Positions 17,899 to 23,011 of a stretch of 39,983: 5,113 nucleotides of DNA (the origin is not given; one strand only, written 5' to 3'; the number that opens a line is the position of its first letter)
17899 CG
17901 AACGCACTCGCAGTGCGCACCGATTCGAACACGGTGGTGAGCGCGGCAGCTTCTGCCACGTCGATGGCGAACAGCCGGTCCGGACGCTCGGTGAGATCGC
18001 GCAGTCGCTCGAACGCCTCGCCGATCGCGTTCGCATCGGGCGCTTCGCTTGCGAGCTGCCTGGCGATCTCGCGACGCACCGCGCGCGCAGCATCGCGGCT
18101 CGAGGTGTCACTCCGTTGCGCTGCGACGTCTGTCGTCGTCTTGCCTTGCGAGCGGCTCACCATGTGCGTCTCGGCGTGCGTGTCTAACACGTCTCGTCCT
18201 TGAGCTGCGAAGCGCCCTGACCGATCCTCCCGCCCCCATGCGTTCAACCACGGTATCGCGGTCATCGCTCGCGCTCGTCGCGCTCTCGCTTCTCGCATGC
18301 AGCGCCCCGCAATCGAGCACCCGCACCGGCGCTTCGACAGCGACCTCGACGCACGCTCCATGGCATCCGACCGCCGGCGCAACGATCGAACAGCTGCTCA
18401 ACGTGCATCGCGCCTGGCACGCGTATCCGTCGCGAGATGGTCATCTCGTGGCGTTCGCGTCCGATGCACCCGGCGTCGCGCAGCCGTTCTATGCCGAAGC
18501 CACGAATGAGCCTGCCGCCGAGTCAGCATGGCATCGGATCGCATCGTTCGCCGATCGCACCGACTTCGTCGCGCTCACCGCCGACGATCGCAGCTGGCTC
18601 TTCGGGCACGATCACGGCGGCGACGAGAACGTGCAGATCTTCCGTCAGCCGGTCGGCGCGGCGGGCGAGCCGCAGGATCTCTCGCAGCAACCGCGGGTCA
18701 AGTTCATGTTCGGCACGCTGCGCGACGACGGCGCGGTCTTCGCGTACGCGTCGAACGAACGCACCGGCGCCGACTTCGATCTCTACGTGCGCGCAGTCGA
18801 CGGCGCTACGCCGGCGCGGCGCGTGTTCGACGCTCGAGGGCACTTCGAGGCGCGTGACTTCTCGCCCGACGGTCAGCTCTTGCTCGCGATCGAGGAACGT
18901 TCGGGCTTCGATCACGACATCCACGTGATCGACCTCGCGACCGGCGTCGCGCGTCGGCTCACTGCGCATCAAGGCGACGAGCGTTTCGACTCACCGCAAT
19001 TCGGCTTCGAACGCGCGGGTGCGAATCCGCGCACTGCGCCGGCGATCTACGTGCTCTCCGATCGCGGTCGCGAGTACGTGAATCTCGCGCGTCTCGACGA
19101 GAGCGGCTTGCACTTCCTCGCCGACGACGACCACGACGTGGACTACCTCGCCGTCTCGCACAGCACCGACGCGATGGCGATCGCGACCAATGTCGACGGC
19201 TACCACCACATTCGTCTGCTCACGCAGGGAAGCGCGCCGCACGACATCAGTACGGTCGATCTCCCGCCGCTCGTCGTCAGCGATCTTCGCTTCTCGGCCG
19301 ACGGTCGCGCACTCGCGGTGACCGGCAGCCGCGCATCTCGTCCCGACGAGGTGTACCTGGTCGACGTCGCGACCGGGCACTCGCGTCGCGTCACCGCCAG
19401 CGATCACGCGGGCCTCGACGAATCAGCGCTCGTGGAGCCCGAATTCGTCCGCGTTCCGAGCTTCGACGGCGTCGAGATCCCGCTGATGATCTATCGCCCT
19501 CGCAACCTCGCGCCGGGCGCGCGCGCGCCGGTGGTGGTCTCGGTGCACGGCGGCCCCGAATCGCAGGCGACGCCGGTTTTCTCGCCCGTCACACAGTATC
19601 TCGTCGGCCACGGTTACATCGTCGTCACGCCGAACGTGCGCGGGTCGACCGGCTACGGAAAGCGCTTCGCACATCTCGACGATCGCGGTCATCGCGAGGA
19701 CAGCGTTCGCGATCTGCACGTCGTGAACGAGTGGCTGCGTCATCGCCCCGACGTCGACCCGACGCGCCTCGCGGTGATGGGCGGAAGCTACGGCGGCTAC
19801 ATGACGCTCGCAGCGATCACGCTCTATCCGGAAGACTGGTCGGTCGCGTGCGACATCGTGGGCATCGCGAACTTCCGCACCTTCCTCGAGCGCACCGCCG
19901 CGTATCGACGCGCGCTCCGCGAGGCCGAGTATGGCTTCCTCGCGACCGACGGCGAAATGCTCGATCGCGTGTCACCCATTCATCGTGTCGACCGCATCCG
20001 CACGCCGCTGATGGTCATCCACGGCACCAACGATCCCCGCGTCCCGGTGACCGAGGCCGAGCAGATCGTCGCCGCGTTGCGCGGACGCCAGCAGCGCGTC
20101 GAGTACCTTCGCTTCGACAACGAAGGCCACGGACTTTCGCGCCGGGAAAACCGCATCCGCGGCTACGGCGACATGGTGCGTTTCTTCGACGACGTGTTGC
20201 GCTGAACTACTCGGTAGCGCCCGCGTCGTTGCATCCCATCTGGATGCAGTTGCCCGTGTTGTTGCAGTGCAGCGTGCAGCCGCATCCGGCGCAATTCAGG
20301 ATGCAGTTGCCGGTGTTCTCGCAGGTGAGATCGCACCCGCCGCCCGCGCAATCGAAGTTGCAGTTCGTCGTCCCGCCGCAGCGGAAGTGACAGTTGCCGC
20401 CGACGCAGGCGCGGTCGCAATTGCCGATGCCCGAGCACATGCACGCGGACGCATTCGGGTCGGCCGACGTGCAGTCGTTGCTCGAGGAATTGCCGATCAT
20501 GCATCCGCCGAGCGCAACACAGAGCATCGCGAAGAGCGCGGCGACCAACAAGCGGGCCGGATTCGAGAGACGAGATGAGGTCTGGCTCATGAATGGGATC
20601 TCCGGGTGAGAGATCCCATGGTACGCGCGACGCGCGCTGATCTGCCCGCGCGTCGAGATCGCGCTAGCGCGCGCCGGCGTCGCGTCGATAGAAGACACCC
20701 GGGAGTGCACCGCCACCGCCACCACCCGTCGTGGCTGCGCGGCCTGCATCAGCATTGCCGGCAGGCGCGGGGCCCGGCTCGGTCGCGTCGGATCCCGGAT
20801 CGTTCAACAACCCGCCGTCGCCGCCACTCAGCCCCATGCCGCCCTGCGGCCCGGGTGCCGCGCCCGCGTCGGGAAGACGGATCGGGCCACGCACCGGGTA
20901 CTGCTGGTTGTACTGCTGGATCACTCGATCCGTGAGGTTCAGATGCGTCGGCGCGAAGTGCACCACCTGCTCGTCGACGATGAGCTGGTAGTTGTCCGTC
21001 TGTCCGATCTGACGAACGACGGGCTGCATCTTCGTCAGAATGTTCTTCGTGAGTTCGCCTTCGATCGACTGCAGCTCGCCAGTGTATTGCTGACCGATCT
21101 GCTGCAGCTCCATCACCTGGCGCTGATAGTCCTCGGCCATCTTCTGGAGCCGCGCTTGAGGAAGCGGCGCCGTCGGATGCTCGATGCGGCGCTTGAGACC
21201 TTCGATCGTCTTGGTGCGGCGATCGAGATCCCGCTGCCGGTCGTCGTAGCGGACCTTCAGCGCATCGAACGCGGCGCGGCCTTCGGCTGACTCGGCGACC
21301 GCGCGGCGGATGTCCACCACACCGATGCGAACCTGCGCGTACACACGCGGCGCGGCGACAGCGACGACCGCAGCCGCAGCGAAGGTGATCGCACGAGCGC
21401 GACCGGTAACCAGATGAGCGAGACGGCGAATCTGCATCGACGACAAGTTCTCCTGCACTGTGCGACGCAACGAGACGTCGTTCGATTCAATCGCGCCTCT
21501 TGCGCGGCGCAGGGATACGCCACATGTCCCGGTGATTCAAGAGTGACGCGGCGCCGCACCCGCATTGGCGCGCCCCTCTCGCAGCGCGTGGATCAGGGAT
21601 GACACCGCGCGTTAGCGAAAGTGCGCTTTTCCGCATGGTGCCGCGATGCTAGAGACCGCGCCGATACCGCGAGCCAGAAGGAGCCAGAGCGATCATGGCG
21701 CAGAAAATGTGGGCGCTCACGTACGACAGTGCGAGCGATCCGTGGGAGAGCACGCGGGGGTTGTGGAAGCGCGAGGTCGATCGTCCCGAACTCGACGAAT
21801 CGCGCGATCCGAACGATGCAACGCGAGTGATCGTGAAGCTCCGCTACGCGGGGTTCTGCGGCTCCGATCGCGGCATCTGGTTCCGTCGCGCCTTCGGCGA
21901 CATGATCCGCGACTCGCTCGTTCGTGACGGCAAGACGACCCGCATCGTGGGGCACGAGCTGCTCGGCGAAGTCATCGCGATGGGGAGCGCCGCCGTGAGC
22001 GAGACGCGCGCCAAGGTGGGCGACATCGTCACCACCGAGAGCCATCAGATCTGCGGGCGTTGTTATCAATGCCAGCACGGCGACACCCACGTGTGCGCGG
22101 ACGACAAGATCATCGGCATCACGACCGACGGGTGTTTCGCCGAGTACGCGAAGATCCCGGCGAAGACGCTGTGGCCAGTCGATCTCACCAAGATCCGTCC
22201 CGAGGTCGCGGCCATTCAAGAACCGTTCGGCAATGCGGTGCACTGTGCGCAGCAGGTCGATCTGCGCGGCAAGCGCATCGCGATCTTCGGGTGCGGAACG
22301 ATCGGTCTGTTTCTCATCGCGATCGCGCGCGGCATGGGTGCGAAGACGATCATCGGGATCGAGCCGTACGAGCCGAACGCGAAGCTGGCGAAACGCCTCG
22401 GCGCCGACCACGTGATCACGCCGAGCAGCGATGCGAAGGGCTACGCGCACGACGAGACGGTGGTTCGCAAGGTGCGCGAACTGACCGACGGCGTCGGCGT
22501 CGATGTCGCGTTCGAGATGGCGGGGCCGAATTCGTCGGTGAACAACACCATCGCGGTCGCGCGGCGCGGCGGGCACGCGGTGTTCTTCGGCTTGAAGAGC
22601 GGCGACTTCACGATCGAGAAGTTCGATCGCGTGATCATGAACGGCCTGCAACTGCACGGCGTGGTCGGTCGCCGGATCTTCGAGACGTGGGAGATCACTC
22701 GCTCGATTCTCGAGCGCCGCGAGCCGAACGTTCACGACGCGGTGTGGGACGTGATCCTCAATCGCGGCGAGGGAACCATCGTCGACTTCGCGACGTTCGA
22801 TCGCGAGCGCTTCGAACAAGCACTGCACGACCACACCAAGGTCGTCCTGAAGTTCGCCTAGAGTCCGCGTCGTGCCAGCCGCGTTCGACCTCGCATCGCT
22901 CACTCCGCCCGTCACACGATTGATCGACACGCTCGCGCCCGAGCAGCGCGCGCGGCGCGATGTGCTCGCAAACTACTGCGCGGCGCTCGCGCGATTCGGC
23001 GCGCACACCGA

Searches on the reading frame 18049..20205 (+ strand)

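Call 11: search_protein_families(library=pfam, proteins=[window:18049-20205:+], max_evalue=0.01)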
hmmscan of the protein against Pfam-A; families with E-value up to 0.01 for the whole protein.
window:18049-20205:+ (718 aa): 11 families
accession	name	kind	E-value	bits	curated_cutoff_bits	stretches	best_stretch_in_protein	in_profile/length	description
PF00326.27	Peptidase_S9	-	1.2e-44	152.8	22.6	1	511-717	3-210/213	Prolyl oligopeptidase family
PF02129.25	Peptidase_S15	-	2.7e-14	54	23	1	473-610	1-133/262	X-Pro dipeptidyl-peptidase (S15 family)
PF20434.5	BD-FAE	-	7.1e-11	42.5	26.8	1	481-677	3-215/215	BD-FAE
PF12146.15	Hydrolase_4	-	7.9e-11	42.1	27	1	494-598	5-102/239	Serine aminopeptidase, S33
PF01738.24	DLH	-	2.3e-10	40.9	21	1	509-702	28-194/217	Dienelactone hydrolase family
PF00561.26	Abhydrolase_1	-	1.6e-08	35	25.8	1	494-595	1-92/245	alpha/beta hydrolase fold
PF05448.18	AXE1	-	3.4e-05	23.2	21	1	559-614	163-218/321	Acetyl xylan esterase (AXE1)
PF00756.26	Esterase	-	4.4e-05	23.8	22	1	476-691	7-223/251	Putative esterase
PF07224.18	Chlorophyllase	-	5.9e-05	22.4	26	1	477-588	29-132/301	Chlorophyllase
PF07859.19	Abhydrolase_3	-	0.00011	22.5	25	1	554-696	50-208/210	alpha/beta hydrolase fold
PF07676.18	PD40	-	0.00091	19.6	20.9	0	414-436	15-37/38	WD40-like Beta Propeller Repeat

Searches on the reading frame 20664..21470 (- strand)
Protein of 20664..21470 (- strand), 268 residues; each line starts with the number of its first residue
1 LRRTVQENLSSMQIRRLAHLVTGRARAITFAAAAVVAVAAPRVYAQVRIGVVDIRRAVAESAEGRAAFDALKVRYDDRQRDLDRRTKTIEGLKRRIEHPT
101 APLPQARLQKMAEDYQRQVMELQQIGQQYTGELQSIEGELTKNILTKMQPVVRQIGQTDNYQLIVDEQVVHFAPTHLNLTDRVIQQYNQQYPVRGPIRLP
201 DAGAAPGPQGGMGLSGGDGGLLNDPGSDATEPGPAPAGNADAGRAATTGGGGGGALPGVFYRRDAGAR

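Call 11: search_protein_families(library=pfam, proteins=[window:20664-21470:-], max_evalue=0.01)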
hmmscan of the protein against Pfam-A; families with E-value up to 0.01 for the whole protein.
window:20664-21470:- (268 aa): 2 families
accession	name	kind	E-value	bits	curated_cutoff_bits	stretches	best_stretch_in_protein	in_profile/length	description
PF03938.19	OmpH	-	1.6e-22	80.7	32.4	1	48-186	1-140/141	Outer membrane protein (OmpH-like)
PF11559.13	ADIP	-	0.0055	17.2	34.3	1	54-135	61-137/151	Afadin- and alpha -actinin-Binding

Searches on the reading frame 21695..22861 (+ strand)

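Call 11: search_protein_families(library=pfam, proteins=[window:21695-22861:+], max_evalue=0.01)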
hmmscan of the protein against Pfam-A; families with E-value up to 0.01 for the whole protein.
window:21695-22861:+ (388 aa): 5 families
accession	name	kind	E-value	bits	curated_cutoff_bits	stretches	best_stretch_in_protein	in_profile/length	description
PF00107.32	ADH_zinc_N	-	3.7e-23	82.3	31.8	1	203-333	2-121/129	Zinc-binding dehydrogenase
PF08240.17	ADH_N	-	2.8e-20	72.9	23.5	1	43-162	3-102/104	Alcohol dehydrogenase GroES-like domain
PF02826.25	2-Hacid_dh_C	-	0.00032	20.6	25.1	1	186-236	30-79/178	D-isomer specific 2-hydroxyacid dehydrogenase, NAD binding domain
PF13602.12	ADH_zinc_N_2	-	0.0027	19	27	1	235-301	1-55/134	Zinc-binding dehydrogenase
PF16912.11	Glu_dehyd_C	-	0.003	17.5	34.9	1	181-304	20-135/211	Glucose dehydrogenase C-terminus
